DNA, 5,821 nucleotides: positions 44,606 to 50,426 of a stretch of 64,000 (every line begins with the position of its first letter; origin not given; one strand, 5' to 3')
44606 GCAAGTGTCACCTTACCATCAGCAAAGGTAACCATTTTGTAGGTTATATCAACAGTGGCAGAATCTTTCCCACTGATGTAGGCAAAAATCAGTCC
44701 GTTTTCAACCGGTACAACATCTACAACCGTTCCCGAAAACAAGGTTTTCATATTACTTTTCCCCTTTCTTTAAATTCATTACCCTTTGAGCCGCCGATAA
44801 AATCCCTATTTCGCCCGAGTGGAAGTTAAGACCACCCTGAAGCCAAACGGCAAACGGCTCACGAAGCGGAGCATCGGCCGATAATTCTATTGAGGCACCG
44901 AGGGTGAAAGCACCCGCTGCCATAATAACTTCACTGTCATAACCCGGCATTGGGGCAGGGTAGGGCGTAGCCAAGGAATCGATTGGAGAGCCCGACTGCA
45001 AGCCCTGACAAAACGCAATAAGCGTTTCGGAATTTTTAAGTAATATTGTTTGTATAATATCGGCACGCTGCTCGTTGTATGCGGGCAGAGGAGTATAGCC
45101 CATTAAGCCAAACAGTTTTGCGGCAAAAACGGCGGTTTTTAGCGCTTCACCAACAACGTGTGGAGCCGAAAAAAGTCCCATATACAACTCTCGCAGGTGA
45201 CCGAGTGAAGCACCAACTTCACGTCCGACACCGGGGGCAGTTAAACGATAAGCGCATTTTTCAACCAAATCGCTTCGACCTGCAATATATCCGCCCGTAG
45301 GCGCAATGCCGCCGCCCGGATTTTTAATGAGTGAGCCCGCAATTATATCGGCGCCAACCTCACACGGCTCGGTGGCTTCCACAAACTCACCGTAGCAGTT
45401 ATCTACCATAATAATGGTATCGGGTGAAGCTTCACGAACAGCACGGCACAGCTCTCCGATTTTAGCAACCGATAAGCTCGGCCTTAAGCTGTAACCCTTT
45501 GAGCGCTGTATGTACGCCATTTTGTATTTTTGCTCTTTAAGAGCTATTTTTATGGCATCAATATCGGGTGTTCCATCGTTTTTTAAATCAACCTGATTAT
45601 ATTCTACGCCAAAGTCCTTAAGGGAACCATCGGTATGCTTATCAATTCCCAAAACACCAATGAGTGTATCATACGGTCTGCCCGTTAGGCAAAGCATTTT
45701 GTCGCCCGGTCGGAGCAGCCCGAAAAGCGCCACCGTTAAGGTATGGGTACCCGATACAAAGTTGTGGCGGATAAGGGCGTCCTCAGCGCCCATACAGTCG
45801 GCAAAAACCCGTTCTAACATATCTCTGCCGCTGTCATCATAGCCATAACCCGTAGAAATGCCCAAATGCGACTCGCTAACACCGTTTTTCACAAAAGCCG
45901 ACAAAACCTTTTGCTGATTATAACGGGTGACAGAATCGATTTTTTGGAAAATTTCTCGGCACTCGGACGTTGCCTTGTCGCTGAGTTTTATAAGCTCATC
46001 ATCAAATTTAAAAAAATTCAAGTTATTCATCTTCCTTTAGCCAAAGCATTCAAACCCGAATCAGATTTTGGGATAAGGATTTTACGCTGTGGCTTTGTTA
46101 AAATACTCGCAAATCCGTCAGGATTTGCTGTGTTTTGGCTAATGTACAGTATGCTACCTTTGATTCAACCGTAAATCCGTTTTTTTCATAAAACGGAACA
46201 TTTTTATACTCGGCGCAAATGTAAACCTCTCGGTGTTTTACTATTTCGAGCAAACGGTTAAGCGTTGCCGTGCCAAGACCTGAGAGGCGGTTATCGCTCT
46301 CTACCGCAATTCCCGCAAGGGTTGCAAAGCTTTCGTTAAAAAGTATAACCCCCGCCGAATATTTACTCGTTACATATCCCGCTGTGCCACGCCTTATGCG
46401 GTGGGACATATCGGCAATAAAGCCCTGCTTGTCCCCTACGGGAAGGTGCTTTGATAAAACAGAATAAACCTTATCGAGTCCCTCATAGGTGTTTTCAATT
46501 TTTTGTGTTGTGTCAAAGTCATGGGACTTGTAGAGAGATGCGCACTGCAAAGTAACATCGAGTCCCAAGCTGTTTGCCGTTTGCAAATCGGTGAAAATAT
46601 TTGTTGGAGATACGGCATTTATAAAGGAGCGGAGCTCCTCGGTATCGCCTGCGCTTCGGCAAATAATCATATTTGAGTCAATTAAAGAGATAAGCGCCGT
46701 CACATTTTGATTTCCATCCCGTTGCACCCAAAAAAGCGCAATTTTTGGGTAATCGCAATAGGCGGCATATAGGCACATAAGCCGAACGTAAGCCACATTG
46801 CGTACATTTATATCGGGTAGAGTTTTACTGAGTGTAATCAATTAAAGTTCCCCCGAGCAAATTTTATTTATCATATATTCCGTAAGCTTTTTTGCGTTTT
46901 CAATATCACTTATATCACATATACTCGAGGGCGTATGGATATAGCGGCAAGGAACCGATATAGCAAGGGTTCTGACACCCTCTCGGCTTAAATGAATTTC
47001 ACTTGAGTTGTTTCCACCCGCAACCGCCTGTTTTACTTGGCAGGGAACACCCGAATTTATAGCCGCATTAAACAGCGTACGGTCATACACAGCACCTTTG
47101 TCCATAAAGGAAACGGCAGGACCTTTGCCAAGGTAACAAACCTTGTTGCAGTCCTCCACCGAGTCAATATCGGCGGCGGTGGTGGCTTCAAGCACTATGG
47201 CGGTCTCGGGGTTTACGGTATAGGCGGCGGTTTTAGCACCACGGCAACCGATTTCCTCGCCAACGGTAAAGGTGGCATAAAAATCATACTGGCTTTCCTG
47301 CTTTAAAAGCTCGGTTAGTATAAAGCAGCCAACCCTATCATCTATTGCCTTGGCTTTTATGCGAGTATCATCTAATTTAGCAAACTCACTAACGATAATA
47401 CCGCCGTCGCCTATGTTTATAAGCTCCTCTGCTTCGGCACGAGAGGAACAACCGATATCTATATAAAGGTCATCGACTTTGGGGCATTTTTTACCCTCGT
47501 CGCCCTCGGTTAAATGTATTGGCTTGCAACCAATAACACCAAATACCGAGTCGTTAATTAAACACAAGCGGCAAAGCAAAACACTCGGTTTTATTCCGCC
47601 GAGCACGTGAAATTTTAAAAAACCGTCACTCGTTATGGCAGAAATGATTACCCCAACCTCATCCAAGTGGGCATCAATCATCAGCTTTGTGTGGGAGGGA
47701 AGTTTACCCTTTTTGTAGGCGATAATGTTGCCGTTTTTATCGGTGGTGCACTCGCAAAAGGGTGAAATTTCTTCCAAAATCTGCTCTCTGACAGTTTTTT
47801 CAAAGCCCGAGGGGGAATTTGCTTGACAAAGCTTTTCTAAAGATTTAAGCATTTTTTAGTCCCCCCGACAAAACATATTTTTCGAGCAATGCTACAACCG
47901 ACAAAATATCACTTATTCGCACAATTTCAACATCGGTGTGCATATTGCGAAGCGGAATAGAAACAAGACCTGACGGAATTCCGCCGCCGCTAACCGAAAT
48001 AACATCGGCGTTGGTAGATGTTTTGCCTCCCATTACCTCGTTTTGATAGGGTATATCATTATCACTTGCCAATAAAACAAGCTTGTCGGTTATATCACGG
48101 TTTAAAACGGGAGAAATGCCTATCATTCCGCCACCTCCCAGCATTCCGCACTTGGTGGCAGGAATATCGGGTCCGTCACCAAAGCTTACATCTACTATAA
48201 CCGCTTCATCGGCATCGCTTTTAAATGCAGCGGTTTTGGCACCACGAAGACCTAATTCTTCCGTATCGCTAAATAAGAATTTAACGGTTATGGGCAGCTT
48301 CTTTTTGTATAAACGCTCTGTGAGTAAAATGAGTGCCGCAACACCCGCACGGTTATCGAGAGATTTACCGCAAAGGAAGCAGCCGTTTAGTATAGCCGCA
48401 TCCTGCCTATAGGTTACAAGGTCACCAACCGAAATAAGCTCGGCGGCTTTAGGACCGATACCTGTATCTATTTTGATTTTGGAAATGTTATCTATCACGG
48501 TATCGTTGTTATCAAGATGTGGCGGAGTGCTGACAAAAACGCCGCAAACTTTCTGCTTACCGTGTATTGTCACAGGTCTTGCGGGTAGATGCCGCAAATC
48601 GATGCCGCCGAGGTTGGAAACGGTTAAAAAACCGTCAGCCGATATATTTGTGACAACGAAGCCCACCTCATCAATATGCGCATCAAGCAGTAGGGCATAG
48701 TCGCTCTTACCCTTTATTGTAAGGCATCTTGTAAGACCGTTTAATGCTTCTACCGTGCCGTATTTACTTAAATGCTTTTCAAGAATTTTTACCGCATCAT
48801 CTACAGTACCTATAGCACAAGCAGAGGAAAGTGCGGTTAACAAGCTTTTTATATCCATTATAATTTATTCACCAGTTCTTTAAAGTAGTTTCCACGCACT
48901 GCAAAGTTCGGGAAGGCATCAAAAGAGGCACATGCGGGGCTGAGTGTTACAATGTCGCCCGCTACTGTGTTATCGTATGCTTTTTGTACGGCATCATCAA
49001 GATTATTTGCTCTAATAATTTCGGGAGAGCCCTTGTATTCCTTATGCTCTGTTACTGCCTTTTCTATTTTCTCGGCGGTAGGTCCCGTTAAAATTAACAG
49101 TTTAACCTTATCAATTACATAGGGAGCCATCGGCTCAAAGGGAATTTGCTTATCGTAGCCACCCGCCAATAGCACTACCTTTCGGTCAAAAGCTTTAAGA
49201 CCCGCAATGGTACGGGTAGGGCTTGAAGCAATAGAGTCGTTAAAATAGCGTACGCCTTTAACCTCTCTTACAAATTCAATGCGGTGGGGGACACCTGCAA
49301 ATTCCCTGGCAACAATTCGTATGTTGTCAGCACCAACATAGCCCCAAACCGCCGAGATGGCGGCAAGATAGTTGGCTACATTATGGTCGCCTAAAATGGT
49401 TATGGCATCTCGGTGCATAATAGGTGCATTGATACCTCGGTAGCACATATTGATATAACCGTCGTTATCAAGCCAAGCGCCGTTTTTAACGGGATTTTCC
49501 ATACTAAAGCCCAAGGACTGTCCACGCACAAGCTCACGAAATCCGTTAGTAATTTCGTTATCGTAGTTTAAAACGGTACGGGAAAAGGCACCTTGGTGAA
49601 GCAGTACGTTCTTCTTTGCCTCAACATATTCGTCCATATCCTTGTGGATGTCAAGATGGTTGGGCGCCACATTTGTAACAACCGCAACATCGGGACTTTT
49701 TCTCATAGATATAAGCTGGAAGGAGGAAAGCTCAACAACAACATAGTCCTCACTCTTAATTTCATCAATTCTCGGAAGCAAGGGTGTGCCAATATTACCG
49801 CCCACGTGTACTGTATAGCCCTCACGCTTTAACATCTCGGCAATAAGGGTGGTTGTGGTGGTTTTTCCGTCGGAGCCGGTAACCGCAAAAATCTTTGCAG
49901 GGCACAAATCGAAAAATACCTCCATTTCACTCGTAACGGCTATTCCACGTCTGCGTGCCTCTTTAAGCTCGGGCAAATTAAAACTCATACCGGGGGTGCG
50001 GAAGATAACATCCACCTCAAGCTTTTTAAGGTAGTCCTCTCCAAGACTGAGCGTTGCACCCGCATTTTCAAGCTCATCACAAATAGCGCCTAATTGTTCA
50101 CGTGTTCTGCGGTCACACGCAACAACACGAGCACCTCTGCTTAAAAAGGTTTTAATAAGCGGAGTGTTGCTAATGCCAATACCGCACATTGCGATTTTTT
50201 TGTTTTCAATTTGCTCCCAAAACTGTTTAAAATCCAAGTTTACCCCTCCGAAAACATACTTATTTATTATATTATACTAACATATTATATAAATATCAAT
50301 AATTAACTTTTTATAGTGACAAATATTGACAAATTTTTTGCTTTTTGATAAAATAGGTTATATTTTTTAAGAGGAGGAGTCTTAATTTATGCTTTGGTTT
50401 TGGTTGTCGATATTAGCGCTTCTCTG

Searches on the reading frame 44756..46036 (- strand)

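Call 91: search_protein_families(library=pfam, proteins=[window:44756-46036:-], max_evalue=0.00001)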
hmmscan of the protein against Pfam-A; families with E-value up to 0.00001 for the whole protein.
window:44756-46036:- (427 aa): 2 families
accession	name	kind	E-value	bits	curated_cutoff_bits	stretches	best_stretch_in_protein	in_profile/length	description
PF06838.17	Met_gamma_lyase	-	3.3e-174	579.6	24.2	1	17-419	3-404/405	Methionine gamma-lyase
PF01053.26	Cys_Met_Meta_PP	-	4.7e-08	32.4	27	1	48-257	28-217/381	Cys/Met metabolism PLP-dependent enzyme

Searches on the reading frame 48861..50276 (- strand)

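Call 91: search_protein_families(library=pfam, proteins=[window:48861-50276:-], max_evalue=0.00001)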
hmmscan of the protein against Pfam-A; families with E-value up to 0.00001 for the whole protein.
window:48861-50276:- (472 aa): 3 families
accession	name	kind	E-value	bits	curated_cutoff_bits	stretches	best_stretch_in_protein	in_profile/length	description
PF08245.18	Mur_ligase_M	-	2.9e-30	106.2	24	1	132-309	1-199/200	Mur ligase middle domain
PF02875.26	Mur_ligase_C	-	4.3e-14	53.9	28.4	1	331-449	1-127/127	Mur ligase, glutamate ligase domain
PF21799.2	MurD-like_N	-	6.3e-07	30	27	1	26-115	1-87/88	Mur ligase MurD-like, N-terminal domain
